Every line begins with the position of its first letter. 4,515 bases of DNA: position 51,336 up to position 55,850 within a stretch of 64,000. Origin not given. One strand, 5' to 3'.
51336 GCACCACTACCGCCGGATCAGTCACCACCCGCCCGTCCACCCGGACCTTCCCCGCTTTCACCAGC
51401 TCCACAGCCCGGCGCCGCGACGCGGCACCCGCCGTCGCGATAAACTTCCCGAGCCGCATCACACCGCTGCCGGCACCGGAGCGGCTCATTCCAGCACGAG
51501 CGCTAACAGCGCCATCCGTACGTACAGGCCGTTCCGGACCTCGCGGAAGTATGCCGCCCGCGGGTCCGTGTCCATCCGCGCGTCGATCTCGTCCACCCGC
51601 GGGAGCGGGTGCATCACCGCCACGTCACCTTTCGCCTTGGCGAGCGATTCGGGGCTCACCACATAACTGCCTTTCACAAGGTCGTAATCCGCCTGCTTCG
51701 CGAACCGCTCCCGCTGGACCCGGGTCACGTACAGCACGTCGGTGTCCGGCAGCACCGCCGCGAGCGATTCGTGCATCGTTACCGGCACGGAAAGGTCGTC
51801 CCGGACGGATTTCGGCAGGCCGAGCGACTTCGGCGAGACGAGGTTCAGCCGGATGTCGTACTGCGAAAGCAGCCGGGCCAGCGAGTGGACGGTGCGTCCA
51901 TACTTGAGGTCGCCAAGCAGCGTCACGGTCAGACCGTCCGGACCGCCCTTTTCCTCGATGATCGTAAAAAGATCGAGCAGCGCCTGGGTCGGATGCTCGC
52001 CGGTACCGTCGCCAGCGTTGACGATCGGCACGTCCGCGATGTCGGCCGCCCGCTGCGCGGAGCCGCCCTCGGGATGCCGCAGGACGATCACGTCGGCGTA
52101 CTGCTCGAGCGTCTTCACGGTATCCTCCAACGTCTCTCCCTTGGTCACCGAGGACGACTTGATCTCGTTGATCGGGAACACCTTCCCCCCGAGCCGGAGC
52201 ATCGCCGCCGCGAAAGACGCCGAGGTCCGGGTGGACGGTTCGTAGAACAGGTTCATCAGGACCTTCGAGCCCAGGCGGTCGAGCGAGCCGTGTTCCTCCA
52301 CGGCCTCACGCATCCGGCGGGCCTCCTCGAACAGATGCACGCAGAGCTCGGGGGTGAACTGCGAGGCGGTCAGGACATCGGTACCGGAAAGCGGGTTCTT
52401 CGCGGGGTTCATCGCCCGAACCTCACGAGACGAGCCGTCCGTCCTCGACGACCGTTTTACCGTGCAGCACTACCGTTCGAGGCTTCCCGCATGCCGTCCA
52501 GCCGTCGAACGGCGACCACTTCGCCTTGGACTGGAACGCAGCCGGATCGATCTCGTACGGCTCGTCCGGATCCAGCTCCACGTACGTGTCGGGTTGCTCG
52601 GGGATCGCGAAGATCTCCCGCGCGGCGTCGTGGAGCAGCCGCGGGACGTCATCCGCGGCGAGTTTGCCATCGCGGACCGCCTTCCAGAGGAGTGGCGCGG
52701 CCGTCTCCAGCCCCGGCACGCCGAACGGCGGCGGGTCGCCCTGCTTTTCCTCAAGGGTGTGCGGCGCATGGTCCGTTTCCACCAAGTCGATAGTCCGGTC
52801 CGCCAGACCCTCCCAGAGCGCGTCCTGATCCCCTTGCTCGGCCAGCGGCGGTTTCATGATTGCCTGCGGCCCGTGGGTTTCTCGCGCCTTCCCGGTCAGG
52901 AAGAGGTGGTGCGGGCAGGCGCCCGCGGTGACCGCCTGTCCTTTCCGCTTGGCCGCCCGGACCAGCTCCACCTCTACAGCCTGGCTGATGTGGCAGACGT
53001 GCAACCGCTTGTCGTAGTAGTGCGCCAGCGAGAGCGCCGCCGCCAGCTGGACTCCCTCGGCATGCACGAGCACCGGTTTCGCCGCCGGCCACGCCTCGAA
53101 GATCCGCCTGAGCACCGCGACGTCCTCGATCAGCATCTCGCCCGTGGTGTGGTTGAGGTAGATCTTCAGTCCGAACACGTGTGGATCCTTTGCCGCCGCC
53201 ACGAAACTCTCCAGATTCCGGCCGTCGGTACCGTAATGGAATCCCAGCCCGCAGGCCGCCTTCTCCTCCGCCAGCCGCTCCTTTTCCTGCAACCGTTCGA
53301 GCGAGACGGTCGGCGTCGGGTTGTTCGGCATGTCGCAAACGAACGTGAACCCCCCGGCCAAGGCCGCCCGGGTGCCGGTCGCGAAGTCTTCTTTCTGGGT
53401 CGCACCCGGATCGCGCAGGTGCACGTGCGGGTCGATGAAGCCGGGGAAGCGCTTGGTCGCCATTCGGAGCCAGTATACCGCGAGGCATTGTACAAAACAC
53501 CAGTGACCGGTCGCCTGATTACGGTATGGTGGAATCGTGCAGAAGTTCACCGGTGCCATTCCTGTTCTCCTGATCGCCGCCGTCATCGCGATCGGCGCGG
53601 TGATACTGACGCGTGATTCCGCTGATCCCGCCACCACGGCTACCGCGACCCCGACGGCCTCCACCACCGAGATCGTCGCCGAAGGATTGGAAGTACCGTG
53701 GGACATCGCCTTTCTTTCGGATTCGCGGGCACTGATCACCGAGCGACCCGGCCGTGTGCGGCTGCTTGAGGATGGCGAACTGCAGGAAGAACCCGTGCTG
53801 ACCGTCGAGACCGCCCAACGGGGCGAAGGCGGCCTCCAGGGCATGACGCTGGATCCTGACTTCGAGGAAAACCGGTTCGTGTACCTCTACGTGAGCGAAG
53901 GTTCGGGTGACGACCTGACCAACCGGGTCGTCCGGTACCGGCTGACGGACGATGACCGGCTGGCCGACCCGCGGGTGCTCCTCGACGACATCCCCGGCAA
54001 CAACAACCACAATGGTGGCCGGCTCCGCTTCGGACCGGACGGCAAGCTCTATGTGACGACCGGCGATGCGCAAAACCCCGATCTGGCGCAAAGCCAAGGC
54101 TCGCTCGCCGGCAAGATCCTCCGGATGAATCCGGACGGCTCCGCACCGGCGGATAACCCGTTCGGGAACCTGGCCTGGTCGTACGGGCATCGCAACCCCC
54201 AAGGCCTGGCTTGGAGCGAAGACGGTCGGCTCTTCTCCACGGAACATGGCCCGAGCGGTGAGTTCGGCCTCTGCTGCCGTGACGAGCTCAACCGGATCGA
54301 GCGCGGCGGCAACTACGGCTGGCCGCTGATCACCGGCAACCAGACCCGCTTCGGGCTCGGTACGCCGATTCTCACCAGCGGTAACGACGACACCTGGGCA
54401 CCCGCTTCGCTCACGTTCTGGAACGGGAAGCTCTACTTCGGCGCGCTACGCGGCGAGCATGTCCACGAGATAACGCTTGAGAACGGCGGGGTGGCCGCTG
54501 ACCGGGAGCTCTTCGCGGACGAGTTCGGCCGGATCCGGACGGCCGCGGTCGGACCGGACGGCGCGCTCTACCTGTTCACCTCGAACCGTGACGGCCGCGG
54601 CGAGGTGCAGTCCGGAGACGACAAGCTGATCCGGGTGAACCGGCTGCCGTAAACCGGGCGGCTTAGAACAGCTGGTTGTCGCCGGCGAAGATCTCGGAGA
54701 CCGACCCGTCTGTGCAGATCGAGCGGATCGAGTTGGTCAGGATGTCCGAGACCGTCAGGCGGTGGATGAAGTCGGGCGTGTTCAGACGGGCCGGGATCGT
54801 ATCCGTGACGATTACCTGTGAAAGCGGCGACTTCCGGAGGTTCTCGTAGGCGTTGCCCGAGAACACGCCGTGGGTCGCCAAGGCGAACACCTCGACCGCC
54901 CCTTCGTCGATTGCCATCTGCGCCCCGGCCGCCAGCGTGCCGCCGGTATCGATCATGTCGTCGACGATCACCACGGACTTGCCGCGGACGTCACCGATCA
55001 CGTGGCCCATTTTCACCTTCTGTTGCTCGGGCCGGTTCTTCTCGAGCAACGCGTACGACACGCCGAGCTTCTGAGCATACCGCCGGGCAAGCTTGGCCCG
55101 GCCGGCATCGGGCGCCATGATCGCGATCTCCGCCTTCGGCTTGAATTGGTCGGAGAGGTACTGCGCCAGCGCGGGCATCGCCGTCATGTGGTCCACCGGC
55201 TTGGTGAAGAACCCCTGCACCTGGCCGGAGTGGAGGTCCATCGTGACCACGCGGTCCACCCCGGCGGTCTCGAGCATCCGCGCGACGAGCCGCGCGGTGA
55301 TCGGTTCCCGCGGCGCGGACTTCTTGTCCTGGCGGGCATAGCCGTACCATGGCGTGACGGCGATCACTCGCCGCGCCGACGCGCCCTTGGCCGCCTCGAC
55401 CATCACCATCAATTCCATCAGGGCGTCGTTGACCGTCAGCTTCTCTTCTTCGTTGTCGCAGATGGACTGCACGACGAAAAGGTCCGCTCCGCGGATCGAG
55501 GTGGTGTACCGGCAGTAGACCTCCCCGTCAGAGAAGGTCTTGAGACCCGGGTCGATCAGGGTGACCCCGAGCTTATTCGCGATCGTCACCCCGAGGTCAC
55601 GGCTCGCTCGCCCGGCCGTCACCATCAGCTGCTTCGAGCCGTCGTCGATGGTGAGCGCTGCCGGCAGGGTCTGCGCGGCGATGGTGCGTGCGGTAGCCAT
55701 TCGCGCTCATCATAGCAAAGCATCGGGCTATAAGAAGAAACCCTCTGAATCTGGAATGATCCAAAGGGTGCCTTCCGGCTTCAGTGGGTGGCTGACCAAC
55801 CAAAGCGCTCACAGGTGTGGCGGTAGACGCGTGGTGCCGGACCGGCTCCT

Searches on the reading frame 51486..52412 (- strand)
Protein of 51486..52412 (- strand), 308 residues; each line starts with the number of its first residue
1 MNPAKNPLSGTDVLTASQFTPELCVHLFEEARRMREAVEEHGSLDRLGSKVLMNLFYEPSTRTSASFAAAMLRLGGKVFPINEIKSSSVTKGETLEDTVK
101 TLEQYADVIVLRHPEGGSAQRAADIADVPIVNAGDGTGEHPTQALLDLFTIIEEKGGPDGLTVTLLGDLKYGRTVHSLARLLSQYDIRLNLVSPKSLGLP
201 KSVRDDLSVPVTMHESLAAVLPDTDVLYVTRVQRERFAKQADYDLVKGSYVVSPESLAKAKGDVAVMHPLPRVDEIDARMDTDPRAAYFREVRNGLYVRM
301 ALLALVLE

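Call 81: search_protein_families(library=pfam, proteins=[window:51486-52412:-], max_evalue=0.00001)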
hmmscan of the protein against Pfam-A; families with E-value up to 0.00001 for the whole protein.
window:51486-52412:- (308 aa): 2 families
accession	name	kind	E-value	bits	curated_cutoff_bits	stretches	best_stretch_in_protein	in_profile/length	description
PF02729.26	OTCace_N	-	1.3e-44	152.3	29.9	1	12-153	2-148/148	Aspartate/ornithine carbamoyltransferase, carbamoyl-P binding domain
PF00185.30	OTCace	-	1.9e-28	99.9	29.4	1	159-305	1-156/157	Aspartate/ornithine carbamoyltransferase, Asp/Orn binding domain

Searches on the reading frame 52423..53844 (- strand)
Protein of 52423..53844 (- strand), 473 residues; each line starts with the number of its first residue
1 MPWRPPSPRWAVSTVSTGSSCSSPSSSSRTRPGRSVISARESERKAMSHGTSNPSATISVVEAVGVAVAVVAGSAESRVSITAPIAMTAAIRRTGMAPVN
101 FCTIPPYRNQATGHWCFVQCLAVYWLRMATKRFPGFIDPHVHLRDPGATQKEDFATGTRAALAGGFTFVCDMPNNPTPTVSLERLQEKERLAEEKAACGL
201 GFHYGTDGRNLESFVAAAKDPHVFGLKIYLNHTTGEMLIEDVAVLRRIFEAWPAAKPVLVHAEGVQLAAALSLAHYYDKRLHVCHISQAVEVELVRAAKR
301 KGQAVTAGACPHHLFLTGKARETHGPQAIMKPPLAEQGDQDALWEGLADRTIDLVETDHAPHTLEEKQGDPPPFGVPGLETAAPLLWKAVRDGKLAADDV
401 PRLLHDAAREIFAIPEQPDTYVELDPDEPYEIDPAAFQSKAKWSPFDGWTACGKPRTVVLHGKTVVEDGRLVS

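Call 81: search_protein_families(library=pfam, proteins=[window:52423-53844:-], max_evalue=0.00001)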
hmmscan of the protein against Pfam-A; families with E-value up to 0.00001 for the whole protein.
window:52423-53844:- (473 aa): 1 family
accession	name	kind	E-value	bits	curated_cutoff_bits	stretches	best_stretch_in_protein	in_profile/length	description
PF01979.26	Amidohydro_1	-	1.9e-10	41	25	1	133-205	3-83/345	Amidohydrolase family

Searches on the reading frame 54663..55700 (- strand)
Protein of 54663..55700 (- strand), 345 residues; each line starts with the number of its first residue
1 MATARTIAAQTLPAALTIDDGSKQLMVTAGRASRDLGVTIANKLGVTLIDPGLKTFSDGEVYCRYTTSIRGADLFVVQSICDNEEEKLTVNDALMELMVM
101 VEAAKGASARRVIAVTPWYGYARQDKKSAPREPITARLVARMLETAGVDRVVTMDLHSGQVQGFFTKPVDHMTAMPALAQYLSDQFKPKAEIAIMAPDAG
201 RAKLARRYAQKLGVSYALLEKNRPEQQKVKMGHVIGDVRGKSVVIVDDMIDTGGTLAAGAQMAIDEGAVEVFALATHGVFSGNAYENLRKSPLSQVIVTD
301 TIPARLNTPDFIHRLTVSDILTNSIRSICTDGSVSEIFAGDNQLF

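Call 81: search_protein_families(library=pfam, proteins=[window:54663-55700:-], max_evalue=0.00001)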
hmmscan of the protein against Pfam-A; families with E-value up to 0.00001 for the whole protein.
window:54663-55700:- (345 aa): 3 families
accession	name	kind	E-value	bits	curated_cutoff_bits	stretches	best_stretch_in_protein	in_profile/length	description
PF13793.12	Pribosyltran_N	-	1e-43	148.3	25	1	26-147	2-117/117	N-terminal domain of ribose phosphate pyrophosphokinase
PF14572.12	Pribosyl_synth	-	5.8e-23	82.2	27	1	233-338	76-183/184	Phosphoribosyl synthetase-associated domain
PF00156.33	Pribosyltran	-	3.5e-13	49.6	26.3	1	178-275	18-121/158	Phosphoribosyl transferase domain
